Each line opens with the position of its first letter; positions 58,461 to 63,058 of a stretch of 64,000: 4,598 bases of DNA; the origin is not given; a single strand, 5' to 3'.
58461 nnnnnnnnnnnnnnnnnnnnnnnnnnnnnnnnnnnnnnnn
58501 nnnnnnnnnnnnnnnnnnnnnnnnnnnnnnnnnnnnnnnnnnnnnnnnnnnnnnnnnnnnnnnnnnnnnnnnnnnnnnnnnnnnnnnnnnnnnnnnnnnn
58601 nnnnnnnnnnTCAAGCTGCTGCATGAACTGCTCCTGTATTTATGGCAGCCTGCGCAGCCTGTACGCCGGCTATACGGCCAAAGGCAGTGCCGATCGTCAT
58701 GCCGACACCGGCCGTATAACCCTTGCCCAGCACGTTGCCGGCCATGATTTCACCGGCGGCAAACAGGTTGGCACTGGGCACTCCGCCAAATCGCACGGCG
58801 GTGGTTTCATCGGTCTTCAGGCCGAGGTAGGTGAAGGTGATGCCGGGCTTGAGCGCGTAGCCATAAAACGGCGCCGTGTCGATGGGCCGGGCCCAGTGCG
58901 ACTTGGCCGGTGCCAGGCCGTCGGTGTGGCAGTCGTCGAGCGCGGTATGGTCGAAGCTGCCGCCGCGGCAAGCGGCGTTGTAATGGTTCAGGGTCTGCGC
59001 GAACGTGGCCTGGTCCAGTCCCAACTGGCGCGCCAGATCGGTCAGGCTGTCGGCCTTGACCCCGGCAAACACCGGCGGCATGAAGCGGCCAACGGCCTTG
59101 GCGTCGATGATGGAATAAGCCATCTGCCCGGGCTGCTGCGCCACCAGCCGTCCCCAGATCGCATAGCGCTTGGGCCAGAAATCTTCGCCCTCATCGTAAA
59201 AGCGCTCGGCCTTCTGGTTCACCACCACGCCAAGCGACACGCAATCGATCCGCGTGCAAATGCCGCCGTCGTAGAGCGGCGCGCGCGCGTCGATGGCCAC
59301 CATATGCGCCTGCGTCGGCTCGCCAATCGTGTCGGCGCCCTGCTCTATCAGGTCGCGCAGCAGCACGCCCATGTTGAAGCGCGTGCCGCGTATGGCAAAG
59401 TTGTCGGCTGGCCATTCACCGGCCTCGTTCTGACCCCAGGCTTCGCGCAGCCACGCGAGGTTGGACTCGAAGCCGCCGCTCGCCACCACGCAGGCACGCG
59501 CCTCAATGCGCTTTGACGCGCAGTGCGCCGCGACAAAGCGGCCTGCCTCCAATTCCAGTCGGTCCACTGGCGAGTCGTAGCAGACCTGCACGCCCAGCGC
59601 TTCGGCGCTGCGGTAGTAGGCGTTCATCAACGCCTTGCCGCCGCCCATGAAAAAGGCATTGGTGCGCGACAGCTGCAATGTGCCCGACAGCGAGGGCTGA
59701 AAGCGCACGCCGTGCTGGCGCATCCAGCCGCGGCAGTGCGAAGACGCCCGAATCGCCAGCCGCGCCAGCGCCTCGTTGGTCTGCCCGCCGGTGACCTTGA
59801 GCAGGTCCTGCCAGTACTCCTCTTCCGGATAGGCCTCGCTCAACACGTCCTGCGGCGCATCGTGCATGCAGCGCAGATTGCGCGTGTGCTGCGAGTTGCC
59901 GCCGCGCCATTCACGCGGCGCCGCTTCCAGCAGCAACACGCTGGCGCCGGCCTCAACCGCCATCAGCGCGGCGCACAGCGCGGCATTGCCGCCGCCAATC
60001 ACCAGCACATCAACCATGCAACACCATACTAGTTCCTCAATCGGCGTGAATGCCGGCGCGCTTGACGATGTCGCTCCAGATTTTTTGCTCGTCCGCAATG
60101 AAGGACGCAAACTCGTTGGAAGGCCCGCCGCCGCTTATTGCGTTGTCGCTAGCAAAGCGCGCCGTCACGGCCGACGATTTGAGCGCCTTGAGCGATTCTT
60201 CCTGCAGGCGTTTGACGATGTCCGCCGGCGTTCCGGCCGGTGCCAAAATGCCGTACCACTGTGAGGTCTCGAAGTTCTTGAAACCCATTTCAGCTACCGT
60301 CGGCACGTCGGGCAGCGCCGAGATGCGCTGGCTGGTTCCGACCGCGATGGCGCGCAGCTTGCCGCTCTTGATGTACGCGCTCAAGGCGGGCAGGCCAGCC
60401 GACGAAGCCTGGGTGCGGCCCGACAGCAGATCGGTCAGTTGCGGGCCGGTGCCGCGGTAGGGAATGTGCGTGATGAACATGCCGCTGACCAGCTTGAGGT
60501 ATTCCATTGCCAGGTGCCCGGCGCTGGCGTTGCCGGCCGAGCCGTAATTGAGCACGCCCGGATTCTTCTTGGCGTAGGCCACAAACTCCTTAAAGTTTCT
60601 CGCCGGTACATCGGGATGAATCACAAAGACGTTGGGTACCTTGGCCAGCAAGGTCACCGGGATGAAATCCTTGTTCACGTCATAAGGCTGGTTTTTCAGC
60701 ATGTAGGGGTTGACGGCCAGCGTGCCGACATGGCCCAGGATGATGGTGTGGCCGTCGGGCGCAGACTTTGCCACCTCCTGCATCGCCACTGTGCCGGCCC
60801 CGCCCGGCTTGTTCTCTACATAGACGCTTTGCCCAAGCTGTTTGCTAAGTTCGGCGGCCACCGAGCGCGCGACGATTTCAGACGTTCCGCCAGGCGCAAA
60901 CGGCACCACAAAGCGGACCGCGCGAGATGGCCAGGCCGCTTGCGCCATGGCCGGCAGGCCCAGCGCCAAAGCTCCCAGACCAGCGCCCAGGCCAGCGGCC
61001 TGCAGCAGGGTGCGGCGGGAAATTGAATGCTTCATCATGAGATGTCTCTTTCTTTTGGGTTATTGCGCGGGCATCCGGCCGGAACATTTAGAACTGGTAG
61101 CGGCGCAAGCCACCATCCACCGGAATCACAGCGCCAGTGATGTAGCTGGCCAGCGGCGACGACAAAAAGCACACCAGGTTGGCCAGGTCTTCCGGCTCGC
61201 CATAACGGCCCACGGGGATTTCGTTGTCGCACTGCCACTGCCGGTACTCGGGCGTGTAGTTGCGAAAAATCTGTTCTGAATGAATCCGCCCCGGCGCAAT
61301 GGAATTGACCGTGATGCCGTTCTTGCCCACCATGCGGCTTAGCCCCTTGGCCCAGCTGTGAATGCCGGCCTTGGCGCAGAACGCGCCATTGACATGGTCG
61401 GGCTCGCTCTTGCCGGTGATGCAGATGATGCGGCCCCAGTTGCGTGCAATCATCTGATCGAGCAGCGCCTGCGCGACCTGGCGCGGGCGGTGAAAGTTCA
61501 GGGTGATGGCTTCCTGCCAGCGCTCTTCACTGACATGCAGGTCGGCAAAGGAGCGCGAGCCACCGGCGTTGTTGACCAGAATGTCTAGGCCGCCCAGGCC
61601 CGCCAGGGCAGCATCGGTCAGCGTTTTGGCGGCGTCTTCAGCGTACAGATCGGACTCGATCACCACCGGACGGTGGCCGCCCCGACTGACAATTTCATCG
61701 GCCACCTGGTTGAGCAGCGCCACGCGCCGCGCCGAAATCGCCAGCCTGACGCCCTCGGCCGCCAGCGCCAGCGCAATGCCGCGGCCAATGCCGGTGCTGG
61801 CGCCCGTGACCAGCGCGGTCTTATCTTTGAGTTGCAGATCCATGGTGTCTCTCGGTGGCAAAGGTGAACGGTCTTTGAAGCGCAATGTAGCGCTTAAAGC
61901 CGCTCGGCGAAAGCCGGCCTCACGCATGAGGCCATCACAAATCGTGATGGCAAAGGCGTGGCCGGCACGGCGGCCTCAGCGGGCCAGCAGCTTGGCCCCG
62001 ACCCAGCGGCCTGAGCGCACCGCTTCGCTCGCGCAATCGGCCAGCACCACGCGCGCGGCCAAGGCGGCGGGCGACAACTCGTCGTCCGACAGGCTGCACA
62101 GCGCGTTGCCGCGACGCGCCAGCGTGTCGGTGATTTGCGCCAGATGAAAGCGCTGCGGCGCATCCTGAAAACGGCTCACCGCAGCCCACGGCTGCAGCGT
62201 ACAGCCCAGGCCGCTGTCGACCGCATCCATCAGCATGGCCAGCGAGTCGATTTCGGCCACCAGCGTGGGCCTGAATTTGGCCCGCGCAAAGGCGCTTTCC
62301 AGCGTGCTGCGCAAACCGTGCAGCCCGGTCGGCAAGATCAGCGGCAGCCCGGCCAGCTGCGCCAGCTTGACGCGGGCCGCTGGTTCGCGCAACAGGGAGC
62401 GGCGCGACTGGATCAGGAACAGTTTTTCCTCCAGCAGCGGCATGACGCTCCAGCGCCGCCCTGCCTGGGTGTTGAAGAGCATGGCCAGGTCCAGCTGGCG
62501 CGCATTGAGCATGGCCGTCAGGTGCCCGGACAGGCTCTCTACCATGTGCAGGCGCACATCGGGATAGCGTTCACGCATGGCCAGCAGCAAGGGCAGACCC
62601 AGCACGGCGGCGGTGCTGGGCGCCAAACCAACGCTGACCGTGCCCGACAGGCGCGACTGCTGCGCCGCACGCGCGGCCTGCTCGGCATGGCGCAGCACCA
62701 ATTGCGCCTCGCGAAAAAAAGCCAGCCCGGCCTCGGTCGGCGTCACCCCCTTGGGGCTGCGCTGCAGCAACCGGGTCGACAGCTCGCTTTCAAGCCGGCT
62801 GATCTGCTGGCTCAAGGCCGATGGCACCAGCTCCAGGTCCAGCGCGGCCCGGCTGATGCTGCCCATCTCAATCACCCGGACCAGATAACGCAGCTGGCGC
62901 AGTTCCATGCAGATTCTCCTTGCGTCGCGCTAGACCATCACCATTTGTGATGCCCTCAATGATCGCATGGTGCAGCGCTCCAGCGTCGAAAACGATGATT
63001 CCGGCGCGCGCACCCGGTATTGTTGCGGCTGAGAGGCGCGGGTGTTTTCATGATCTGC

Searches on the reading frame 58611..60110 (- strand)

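Call 47: search_protein_families(library=pfam, proteins=[window:58611-60110:-], max_evalue=0.00001)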
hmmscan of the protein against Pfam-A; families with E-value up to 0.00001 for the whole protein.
window:58611-60110:- (499 aa): 4 families
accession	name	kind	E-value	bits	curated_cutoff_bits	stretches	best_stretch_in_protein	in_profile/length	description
PF00890.30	FAD_binding_2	-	5.8e-32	111.8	20.4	1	34-460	1-403/414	FAD binding domain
PF01266.30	DAO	-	2.8e-13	50.6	27.9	1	34-214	1-205/353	FAD dependent oxidoreductase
PF12831.13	FAD_oxidored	-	1.3e-09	38.3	27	1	34-212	1-145/416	FAD dependent oxidoreductase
PF03486.20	HI0933_like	-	3.8e-09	36.8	50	0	34-65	2-33/244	HI0933-like protein Rossmann domain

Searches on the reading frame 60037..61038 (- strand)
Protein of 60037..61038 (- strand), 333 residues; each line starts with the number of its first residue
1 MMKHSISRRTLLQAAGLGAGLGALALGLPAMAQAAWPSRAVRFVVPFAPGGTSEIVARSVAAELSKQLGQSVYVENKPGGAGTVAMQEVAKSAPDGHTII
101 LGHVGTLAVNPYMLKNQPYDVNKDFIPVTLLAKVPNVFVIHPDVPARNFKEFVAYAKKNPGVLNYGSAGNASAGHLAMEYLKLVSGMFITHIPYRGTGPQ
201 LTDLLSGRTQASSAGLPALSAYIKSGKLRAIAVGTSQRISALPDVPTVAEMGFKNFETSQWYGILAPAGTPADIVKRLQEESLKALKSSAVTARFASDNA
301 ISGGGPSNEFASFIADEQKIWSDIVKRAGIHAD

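Call 47: search_protein_families(library=pfam, proteins=[window:60037-61038:-], max_evalue=0.00001)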
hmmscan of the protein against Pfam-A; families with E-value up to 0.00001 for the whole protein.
window:60037-61038:- (333 aa): 1 family
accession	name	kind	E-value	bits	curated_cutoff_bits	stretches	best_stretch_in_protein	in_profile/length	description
PF03401.19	TctC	-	4e-78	263.2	27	1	56-329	1-273/274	Tripartite tricarboxylate transporter family receptor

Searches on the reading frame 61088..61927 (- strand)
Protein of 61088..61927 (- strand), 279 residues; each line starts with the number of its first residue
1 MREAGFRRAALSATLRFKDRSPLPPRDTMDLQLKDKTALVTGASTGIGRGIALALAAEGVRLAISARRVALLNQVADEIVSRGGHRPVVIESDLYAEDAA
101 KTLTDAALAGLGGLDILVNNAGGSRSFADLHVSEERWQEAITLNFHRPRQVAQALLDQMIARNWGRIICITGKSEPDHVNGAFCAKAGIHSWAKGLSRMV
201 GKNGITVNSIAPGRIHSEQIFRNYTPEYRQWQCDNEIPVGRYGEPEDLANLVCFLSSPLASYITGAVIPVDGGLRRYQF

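Call 47: search_protein_families(library=pfam, proteins=[window:61088-61927:-], max_evalue=0.00001)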
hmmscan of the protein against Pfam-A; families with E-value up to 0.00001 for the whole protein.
window:61088-61927:- (279 aa): 2 families
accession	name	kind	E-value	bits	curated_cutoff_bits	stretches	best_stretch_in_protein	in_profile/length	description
PF13561.12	adh_short_C2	-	5.1e-44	151.1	27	1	42-274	1-235/236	Enoyl-(Acyl carrier protein) reductase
PF00106.31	adh_short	-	2.9e-38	131.7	26.6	1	36-218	1-185/195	short chain dehydrogenase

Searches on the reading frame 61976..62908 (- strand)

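Call 47: search_protein_families(library=pfam, proteins=[window:61976-62908:-], max_evalue=0.00001)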
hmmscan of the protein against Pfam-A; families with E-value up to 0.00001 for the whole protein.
window:61976-62908:- (310 aa): 2 families
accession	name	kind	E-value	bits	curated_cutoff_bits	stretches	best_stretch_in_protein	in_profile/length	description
PF03466.25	LysR_substrate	-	6.9e-31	107.7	28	1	86-285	3-200/209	LysR substrate binding domain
PF00126.33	HTH_1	-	1.5e-19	70.1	26.6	1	3-61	1-59/60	Bacterial regulatory helix-turn-helix protein, lysR family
